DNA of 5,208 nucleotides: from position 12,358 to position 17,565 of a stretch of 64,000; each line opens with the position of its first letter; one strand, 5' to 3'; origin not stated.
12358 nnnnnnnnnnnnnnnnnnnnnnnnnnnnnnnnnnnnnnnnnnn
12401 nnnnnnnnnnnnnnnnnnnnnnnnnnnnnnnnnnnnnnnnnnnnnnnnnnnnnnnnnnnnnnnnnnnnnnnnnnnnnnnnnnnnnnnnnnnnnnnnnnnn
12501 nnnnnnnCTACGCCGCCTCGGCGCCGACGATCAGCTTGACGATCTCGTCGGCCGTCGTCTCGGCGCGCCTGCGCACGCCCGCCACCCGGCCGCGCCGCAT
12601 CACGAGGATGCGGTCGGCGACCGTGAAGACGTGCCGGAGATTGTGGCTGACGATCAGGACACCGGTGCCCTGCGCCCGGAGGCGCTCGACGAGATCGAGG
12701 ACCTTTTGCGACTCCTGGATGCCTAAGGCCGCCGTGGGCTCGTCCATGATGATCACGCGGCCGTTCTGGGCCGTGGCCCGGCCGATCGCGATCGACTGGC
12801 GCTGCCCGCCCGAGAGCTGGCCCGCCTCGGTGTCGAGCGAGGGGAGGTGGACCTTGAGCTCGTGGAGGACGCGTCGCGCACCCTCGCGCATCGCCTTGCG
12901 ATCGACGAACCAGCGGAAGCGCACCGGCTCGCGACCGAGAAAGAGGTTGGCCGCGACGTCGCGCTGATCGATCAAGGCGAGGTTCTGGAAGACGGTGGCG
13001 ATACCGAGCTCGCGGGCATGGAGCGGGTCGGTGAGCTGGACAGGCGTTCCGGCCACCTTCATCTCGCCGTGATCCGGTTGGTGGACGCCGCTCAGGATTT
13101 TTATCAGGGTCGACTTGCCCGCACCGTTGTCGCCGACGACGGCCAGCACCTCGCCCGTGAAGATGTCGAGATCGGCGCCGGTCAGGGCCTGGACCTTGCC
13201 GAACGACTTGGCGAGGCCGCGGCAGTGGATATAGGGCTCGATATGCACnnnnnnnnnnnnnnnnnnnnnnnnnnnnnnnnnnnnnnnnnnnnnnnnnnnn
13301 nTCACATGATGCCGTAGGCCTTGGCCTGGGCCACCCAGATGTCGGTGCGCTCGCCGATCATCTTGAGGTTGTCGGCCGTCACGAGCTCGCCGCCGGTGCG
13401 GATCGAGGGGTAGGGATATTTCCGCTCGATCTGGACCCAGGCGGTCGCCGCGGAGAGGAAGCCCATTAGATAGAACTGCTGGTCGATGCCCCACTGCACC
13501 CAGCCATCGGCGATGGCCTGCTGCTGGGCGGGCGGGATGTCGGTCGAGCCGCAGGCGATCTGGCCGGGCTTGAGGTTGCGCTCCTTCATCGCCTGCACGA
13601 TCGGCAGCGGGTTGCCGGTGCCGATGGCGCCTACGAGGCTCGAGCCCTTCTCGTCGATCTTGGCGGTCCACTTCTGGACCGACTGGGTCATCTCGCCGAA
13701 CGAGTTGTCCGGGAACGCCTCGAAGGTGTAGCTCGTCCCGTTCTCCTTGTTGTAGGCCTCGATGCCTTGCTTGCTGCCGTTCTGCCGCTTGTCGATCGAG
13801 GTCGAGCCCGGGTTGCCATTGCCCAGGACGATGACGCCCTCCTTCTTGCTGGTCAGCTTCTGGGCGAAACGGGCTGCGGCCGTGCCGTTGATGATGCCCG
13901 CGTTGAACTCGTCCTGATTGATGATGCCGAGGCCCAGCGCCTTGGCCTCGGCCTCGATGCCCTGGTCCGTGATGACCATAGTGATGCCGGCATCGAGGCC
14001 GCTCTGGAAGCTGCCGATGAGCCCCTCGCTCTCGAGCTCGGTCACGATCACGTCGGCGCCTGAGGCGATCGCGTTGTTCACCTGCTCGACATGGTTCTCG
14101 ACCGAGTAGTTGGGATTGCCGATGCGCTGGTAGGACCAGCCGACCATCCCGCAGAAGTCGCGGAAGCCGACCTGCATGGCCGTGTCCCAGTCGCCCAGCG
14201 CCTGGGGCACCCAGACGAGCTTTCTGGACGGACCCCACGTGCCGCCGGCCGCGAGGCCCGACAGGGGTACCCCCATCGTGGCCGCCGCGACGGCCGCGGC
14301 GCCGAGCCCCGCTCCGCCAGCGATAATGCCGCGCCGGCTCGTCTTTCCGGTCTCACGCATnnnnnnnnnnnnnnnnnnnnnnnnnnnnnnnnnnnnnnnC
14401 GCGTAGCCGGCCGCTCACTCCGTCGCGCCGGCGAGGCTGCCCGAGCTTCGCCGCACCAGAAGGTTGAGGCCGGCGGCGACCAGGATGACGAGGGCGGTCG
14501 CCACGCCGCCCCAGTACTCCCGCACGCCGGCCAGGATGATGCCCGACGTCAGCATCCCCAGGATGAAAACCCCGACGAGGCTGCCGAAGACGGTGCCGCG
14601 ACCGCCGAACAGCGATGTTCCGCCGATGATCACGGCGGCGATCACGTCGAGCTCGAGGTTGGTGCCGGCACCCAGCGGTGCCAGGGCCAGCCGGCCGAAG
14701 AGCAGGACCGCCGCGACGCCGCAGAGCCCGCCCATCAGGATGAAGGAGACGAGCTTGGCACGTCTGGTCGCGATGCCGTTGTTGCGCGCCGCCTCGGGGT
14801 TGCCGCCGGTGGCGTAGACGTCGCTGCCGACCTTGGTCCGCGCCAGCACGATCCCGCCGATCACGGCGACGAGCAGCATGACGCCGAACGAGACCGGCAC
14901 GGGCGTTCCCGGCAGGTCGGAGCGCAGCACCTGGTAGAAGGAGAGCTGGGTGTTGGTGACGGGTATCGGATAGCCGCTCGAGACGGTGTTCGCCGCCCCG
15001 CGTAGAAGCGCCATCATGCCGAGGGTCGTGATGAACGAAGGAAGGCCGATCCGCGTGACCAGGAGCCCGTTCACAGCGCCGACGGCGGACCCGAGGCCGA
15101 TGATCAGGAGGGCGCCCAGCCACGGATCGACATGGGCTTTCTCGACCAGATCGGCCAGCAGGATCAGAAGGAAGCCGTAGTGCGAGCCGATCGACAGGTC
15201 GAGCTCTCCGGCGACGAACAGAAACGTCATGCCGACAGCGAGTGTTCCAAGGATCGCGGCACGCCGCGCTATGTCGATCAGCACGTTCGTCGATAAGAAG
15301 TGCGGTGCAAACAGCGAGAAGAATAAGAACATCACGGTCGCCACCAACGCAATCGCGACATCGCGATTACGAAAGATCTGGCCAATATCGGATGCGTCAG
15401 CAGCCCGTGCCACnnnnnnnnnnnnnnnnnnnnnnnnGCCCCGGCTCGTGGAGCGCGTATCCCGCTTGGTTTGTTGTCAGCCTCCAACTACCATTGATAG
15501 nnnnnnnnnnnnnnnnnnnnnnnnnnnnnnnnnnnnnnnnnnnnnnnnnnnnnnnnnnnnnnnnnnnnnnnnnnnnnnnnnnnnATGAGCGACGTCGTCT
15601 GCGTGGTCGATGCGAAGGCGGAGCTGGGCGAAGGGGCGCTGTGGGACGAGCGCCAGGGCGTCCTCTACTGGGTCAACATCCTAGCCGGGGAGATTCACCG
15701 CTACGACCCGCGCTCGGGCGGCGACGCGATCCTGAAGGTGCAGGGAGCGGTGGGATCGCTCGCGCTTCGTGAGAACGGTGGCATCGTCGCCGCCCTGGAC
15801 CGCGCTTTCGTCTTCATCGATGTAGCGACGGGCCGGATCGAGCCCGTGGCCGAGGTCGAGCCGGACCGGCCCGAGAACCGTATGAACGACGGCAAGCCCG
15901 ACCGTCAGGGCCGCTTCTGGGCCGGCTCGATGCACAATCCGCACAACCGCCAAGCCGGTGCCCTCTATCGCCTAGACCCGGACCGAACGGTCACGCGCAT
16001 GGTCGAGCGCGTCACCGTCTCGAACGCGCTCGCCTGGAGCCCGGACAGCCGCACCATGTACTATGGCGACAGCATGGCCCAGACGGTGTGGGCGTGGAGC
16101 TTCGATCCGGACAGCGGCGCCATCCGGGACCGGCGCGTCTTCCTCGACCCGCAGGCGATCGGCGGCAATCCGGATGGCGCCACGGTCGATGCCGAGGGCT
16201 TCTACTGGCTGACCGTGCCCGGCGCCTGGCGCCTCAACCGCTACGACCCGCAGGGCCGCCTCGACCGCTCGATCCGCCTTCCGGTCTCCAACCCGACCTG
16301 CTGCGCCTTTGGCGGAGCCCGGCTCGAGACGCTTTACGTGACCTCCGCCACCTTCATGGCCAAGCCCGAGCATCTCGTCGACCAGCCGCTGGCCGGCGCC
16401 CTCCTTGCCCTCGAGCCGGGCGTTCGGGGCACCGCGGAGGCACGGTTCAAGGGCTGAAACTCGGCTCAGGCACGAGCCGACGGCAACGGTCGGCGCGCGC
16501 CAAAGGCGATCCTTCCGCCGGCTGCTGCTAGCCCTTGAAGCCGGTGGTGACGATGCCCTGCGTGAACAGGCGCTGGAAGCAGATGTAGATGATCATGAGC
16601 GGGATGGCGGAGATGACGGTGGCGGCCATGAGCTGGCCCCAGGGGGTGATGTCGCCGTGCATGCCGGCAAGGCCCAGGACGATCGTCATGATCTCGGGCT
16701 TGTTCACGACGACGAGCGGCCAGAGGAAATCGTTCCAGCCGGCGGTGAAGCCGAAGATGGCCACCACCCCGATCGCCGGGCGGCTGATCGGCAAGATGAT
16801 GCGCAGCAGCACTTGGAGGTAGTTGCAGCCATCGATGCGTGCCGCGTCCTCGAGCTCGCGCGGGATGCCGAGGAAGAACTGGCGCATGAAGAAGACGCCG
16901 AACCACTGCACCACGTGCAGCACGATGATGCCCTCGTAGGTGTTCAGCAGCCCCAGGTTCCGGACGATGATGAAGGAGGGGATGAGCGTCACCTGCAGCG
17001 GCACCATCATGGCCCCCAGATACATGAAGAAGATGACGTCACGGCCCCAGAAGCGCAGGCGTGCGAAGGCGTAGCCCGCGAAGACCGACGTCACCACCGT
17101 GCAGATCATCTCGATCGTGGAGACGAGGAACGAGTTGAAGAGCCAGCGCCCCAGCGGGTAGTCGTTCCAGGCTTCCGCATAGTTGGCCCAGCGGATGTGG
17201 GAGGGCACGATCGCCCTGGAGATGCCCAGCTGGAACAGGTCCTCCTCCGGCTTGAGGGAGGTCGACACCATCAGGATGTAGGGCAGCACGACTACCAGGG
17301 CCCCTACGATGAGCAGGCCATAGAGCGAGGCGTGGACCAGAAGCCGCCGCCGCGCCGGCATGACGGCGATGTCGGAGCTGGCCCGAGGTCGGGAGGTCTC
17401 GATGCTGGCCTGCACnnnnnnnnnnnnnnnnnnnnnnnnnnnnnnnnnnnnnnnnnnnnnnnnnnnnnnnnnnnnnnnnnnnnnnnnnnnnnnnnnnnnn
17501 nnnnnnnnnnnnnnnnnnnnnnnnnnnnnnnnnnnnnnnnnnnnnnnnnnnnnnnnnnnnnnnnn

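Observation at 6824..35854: Candidate ~29-kb tRNA-Ser-anchored catabolic island, immobilised by integrase decay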

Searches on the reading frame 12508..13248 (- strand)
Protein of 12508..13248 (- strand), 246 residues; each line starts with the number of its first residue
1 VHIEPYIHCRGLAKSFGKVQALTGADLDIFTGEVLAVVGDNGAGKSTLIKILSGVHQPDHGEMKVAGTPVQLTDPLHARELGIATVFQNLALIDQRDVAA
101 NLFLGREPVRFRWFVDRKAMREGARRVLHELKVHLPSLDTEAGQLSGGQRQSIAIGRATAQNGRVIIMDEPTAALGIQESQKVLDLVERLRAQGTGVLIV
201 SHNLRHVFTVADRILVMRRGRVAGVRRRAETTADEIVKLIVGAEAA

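Call 10: search_protein_families(library=pfam, proteins=[window:12508-13248:-])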
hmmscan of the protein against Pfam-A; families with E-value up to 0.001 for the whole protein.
window:12508-13248:- (246 aa): 4 families
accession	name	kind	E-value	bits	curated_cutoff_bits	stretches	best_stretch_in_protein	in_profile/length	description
PF00005.33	ABC_tran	-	9.1e-29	101.2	25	1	23-173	2-137/137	ABC transporter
PF02463.25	SMC_N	-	5.5e-07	29.7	40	0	127-216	119-210/220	RecF/RecN/SMC N terminal domain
PF13304.12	AAA_21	-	1.4e-06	29.1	27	1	35-57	2-24/304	AAA domain, putative AbiEii toxin, Type IV TA system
PF09818.15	ABC_ATPase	-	3.2e-05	23.5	23.2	0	159-235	172-264/283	P-loop domain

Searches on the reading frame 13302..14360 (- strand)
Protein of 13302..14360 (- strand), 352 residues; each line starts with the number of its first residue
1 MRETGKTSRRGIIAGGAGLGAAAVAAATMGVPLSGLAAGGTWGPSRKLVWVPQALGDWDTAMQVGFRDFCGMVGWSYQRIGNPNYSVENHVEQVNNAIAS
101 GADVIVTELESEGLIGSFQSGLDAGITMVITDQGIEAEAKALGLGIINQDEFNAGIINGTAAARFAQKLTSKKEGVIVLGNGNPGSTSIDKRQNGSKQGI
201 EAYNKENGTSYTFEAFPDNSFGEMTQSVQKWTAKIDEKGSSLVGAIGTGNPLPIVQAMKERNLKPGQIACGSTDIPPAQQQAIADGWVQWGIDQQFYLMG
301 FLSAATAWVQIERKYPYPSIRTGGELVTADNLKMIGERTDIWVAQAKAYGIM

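Call 10: search_protein_families(library=pfam, proteins=[window:13302-14360:-])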
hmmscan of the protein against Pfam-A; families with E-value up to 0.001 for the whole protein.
window:13302-14360:- (352 aa): 1 family
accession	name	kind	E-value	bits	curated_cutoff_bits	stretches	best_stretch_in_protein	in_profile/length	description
PF13407.12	Peripla_BP_4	-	5.7e-30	105.2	35.1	1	51-311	4-254/258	Periplasmic binding protein domain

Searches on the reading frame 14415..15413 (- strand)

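Call 10: search_protein_families(library=pfam, proteins=[window:14415-15413:-])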
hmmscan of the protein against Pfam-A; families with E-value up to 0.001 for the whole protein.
window:14415-15413:- (332 aa): 1 family
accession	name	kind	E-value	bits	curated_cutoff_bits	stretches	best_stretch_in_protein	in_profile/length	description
PF02653.21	BPD_transp_2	-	1.4e-37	129.8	26.8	1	45-312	2-268/269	Branched-chain amino acid transport system / permease component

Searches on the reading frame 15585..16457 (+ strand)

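Call 10: search_protein_families(library=pfam, proteins=[window:15585-16457:+])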
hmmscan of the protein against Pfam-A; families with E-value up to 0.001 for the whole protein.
window:15585-16457:+ (290 aa): 1 family
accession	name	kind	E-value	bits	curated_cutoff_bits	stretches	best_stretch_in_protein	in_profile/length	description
PF08450.18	SGL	-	4e-88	295.6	26.3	1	14-256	1-246/246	SMP-30/Gluconolactonase/LRE-like region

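Call 72: search_protein_families(library=ncbifam, proteins=[window:15585-16457:+], max_evalue=0.00001)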
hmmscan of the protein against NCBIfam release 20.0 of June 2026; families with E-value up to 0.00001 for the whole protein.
window:15585-16457:+ (290 aa): 0 families

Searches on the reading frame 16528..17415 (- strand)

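Call 11: search_protein_families(library=pfam, proteins=[window:16528-17415:-])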
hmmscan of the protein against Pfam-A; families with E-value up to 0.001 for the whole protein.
window:16528-17415:- (295 aa): 1 family
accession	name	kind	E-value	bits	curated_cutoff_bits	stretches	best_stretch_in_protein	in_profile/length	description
PF00528.27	BPD_transp_1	-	7.2e-16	58.9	26.4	1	111-288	2-182/184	Binding-protein-dependent transport system inner membrane component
